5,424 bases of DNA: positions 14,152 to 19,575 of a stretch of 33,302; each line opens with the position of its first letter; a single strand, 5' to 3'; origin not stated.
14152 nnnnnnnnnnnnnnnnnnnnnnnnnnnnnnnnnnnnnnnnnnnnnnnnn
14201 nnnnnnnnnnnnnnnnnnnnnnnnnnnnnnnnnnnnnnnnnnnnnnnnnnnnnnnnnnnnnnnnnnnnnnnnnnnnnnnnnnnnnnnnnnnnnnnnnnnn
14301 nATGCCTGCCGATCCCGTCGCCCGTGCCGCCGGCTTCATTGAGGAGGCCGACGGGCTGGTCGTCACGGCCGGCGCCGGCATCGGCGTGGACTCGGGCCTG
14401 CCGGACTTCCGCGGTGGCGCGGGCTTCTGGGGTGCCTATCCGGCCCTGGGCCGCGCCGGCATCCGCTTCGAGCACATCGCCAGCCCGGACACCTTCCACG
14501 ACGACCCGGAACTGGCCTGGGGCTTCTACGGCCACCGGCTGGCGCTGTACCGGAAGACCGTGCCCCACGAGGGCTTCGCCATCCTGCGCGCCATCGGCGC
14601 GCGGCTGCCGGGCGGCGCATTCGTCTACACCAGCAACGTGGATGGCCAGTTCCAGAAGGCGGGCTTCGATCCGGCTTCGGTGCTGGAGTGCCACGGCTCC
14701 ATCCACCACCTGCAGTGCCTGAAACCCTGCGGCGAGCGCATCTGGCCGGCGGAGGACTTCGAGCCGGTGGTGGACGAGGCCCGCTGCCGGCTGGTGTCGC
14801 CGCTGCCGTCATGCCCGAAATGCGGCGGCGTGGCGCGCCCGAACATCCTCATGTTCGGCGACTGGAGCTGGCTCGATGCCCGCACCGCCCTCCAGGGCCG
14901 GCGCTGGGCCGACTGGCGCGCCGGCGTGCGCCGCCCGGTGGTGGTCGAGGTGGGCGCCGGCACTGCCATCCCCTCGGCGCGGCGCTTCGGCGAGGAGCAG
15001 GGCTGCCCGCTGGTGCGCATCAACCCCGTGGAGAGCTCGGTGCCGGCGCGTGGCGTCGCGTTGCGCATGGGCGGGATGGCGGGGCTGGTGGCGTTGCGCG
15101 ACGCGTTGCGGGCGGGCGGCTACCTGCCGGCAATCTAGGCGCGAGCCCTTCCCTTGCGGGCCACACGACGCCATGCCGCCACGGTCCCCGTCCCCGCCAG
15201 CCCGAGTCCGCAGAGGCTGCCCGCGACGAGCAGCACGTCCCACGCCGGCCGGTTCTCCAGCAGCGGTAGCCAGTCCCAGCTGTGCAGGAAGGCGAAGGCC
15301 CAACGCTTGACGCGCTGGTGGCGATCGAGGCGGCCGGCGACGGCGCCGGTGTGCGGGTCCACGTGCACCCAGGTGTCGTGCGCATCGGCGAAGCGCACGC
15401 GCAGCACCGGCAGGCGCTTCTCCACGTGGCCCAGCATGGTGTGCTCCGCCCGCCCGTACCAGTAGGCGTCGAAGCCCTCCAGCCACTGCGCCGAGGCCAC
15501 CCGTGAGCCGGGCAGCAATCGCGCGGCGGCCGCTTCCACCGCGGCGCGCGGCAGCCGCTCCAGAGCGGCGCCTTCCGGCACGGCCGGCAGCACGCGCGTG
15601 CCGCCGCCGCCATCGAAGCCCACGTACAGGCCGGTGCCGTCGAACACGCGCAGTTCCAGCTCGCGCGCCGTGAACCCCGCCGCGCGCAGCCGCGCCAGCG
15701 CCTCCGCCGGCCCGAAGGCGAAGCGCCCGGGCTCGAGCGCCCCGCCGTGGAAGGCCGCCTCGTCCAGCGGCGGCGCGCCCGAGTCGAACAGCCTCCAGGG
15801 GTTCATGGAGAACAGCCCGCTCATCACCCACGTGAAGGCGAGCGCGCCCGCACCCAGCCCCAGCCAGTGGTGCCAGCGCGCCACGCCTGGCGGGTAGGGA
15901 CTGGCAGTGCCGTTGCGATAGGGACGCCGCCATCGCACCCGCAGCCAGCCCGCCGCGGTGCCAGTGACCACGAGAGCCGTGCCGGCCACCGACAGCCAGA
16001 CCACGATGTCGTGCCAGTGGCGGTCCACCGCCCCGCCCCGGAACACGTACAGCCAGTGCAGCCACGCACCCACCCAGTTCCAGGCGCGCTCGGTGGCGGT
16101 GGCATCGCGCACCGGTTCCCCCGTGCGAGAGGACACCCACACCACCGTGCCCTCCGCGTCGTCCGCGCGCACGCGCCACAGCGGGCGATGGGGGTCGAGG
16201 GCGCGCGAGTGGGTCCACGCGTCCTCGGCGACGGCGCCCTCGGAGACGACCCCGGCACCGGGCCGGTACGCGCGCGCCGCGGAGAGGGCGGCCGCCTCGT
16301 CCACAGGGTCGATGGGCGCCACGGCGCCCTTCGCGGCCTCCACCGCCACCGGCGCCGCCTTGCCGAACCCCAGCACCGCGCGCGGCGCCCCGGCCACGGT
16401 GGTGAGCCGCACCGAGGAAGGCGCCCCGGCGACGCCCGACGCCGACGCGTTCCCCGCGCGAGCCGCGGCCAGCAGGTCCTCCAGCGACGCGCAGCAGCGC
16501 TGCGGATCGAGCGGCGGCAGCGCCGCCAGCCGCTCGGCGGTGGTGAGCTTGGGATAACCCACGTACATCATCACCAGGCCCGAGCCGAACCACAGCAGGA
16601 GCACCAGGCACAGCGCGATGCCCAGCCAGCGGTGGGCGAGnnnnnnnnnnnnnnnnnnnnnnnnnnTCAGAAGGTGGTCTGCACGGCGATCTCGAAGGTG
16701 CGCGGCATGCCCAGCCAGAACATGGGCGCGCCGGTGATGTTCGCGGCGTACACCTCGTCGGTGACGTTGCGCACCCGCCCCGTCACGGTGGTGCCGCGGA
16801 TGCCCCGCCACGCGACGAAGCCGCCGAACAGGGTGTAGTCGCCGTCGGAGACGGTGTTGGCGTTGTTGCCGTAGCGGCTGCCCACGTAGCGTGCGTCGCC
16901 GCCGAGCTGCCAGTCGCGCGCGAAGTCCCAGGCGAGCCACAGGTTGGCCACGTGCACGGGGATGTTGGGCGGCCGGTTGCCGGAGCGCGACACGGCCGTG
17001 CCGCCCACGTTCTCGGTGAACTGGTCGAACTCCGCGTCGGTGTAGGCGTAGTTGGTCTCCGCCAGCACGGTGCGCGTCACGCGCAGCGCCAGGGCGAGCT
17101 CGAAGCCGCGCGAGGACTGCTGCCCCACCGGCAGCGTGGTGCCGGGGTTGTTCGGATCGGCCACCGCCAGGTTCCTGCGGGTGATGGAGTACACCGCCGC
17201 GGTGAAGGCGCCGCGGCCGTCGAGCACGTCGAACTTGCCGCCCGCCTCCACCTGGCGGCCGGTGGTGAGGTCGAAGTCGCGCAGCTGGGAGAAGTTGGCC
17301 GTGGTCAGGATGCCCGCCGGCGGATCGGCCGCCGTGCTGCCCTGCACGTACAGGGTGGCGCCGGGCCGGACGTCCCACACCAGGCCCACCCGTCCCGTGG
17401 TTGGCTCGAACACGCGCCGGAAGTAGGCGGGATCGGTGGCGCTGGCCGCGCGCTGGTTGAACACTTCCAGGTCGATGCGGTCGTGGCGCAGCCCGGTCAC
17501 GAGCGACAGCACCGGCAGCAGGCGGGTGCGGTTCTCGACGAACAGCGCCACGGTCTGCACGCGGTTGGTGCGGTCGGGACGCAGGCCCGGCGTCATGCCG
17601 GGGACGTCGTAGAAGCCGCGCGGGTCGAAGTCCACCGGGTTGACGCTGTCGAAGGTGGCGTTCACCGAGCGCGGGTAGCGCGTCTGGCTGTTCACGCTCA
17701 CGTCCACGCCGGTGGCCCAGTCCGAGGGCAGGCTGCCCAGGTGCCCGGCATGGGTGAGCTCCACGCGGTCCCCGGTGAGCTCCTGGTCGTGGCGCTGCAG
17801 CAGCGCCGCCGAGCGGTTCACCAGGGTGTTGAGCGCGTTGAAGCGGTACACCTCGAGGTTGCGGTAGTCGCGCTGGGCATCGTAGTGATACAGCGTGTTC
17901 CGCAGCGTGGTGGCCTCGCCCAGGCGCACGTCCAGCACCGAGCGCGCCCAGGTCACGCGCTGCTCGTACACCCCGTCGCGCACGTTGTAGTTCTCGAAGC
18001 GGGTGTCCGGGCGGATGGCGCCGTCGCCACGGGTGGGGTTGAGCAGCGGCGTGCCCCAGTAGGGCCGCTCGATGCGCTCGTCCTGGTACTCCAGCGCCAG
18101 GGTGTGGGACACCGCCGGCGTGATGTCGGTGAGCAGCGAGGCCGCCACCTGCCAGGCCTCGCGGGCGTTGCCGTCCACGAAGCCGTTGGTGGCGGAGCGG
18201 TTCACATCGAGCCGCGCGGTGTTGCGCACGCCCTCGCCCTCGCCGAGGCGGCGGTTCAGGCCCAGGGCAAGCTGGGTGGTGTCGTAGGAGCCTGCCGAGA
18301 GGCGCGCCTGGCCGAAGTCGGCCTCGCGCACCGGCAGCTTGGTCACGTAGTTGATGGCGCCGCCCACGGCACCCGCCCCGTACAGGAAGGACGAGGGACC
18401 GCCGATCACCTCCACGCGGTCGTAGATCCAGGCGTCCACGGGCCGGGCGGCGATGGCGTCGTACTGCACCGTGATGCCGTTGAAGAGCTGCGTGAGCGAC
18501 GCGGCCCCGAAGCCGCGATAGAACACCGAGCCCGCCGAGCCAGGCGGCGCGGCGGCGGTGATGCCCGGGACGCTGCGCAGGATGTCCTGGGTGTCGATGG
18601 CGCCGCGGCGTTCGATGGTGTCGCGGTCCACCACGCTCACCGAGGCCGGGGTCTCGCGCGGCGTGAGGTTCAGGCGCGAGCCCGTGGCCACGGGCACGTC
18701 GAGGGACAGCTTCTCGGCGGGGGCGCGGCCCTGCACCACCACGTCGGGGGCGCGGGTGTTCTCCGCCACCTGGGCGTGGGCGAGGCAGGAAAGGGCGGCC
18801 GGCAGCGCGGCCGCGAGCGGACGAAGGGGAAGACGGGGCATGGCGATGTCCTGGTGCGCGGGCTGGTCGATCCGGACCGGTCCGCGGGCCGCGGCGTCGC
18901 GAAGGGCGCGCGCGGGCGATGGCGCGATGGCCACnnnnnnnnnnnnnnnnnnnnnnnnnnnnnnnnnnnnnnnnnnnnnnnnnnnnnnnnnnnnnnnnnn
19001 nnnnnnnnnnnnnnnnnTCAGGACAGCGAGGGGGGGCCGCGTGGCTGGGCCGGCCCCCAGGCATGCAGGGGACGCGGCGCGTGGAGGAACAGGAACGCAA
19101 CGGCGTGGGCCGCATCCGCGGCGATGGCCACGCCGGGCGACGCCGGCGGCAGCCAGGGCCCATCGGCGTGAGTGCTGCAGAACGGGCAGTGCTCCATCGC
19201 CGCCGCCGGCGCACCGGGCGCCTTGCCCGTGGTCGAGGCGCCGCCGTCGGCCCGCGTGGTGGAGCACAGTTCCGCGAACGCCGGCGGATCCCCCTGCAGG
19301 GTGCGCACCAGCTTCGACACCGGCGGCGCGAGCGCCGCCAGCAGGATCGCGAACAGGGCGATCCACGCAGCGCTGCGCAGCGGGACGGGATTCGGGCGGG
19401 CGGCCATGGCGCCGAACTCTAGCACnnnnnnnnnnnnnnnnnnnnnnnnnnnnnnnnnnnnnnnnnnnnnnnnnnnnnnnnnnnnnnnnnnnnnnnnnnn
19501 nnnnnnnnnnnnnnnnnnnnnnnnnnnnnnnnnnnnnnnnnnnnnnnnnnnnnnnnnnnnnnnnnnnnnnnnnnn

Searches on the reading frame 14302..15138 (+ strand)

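Call 13: search_protein_families(library=pfam, proteins=[window:14302-15138:+], max_evalue=0.001)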
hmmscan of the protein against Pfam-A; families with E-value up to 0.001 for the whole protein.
window:14302-15138:+ (278 aa): 1 family
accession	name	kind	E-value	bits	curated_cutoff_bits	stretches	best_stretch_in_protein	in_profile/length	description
PF02146.23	SIR2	-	1.4e-19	71.2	24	1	24-187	1-150/180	Sir2 family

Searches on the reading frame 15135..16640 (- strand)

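Call 75: search_protein_families(library=pfam, proteins=[window:15135-16640:-], max_evalue=0.001)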
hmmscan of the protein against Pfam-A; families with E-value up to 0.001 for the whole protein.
window:15135-16640:- (501 aa): 1 family
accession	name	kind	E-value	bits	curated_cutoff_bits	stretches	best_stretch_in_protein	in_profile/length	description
PF03929.21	PepSY_TM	-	5e-07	30.3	28.8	1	2-283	3-207/295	PepSY-associated TM region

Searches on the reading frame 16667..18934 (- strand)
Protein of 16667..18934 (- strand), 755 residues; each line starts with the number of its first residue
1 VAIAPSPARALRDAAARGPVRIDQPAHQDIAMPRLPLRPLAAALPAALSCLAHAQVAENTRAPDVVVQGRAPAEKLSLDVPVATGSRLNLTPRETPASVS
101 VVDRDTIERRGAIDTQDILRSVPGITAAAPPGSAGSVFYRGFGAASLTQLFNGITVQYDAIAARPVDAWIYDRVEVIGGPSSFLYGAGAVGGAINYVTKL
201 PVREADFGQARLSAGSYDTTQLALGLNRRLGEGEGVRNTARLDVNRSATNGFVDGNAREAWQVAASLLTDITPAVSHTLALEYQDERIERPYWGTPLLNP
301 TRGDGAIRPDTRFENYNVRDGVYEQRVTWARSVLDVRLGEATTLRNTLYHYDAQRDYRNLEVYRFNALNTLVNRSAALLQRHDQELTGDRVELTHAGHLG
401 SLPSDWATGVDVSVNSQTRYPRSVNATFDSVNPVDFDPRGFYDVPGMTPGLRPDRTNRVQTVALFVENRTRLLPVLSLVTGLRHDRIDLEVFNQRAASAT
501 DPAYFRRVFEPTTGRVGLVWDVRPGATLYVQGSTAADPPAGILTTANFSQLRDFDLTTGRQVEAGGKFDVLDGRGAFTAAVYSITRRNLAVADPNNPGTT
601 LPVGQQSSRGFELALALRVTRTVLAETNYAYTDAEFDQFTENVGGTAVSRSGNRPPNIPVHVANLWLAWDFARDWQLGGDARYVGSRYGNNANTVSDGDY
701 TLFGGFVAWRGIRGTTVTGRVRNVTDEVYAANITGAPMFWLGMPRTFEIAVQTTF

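Call 13: search_protein_families(library=pfam, proteins=[window:16667-18934:-], max_evalue=0.001)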
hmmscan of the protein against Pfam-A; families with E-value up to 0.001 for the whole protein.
window:16667-18934:- (755 aa): 2 families
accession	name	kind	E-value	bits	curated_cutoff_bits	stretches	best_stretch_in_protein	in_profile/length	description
PF00593.30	TonB_dep_Rec_b-barrel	-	1.2e-40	141.2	27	1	293-724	29-436/436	TonB dependent receptor-like, beta-barrel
PF07715.20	Plug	-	4.1e-25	88.8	23.9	1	92-193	2-107/107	TonB-dependent Receptor Plug Domain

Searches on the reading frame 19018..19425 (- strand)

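Call 13: search_protein_families(library=pfam, proteins=[window:19018-19425:-], max_evalue=0.001)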
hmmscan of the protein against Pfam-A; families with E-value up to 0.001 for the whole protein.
window:19018-19425:- (135 aa): 1 family
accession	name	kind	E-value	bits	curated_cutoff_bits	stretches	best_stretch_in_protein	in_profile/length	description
PF11162.13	DUF2946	-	8.2e-20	72.1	23.7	1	20-132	1-117/117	Protein of unknown function (DUF2946)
